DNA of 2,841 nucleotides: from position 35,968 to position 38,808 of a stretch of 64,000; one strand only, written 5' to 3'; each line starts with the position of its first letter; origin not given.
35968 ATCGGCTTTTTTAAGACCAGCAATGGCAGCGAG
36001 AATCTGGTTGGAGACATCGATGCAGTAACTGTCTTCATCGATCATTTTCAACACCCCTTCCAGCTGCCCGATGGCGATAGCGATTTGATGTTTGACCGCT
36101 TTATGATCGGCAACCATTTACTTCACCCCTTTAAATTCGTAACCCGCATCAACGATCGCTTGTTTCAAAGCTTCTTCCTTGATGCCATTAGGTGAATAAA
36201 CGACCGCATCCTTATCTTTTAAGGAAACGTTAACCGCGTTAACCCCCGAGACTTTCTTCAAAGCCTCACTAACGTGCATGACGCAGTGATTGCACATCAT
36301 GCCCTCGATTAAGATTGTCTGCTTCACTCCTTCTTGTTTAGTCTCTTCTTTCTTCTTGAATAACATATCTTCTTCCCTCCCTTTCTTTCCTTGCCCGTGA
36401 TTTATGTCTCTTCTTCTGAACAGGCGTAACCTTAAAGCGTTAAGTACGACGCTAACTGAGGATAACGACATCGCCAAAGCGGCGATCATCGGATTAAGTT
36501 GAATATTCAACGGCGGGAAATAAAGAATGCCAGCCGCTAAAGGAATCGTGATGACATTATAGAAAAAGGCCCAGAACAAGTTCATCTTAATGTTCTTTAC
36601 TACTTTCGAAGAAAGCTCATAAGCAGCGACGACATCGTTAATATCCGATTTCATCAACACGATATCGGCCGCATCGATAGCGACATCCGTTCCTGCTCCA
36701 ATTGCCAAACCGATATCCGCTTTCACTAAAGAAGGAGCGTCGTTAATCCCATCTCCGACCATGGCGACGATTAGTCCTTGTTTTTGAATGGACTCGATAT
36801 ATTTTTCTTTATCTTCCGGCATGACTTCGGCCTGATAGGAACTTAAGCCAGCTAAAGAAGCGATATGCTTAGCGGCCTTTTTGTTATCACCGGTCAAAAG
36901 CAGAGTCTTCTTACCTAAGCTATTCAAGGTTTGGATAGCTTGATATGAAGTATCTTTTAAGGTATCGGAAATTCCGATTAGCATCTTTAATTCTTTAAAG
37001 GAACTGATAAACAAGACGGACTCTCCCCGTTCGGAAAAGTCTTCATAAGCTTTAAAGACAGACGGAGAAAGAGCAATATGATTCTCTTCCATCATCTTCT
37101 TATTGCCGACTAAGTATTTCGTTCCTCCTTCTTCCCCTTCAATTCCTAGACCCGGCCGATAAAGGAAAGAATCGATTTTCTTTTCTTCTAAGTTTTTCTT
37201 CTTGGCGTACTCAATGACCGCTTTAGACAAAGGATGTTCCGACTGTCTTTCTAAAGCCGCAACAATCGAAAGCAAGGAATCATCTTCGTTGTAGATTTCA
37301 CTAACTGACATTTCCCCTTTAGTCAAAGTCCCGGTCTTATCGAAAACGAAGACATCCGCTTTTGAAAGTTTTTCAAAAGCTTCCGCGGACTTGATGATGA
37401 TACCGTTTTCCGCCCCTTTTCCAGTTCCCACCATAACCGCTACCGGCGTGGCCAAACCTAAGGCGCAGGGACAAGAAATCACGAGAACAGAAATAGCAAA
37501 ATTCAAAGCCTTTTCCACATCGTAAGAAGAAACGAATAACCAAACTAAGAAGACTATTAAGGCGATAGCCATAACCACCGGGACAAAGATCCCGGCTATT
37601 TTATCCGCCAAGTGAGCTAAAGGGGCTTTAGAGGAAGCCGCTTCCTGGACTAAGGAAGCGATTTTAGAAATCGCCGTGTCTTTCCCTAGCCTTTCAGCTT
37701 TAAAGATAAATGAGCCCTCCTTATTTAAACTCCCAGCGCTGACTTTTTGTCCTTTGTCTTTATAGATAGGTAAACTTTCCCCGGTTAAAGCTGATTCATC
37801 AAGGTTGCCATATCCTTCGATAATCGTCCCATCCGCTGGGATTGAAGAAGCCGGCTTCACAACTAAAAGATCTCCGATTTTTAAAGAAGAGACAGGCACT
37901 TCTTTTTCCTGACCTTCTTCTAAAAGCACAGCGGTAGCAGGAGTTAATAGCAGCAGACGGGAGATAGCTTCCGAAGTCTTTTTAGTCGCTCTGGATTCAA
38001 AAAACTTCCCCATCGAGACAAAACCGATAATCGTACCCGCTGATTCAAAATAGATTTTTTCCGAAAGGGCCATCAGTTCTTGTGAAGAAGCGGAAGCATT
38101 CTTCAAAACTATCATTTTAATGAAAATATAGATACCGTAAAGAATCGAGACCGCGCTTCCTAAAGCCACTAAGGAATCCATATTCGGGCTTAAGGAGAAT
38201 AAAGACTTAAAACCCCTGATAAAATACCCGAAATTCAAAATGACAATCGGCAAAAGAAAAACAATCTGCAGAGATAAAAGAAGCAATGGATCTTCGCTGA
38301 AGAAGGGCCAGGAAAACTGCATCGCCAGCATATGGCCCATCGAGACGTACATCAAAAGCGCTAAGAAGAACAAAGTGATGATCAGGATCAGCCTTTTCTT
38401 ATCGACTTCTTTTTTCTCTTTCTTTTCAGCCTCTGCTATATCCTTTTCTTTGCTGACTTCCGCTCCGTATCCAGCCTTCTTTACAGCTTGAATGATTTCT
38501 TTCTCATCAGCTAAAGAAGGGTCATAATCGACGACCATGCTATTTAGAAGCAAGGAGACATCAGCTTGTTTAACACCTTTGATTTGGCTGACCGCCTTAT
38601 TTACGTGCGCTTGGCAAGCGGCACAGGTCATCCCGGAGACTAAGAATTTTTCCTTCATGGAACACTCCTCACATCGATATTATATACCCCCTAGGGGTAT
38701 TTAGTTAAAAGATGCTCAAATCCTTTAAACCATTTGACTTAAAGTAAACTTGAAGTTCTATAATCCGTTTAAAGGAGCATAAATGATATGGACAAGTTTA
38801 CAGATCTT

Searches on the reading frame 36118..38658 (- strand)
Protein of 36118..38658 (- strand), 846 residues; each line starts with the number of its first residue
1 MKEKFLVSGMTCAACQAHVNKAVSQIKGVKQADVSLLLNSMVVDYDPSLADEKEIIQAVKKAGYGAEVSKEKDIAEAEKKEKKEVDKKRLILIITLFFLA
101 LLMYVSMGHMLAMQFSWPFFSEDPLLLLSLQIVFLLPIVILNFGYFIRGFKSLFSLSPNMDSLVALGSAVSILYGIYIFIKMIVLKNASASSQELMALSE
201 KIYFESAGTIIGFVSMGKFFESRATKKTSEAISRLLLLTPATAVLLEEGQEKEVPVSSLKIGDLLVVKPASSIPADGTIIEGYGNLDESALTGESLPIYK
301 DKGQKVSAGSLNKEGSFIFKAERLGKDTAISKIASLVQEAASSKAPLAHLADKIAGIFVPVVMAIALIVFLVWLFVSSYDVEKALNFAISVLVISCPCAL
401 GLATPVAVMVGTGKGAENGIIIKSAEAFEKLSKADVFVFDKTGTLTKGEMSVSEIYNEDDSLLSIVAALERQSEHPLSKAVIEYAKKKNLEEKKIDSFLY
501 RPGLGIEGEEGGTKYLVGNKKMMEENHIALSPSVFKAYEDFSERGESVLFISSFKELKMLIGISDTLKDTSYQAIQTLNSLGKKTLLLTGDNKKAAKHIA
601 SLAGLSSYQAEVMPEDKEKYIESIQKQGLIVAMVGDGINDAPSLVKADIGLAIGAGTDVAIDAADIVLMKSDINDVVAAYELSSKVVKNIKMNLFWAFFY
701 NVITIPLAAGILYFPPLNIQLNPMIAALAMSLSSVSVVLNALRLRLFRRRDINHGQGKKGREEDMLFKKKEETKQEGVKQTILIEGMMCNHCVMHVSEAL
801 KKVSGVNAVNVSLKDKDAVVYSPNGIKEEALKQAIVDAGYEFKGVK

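Call 59: search_protein_families(library=pfam, proteins=[window:36118-38658:-])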
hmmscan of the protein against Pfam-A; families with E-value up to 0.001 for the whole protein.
window:36118-38658:- (846 aa): 4 families
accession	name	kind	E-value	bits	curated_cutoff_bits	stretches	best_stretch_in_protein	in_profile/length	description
PF00122.25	E1-E2_ATPase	-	4.5e-59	199.4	28.1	1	238-417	2-180/181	E1-E2 ATPase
PF00702.32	Hydrolase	-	3.9e-33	115.9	26.4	1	435-648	2-191/191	haloacid dehalogenase-like hydrolase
PF00403.32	HMA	-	3.8e-29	101.3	24.8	2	5-64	2-61/62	Heavy-metal-associated domain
PF19803.4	DUF6286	-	0.00064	20.6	35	0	8-62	33-87/108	Family of unknown function (DUF6286)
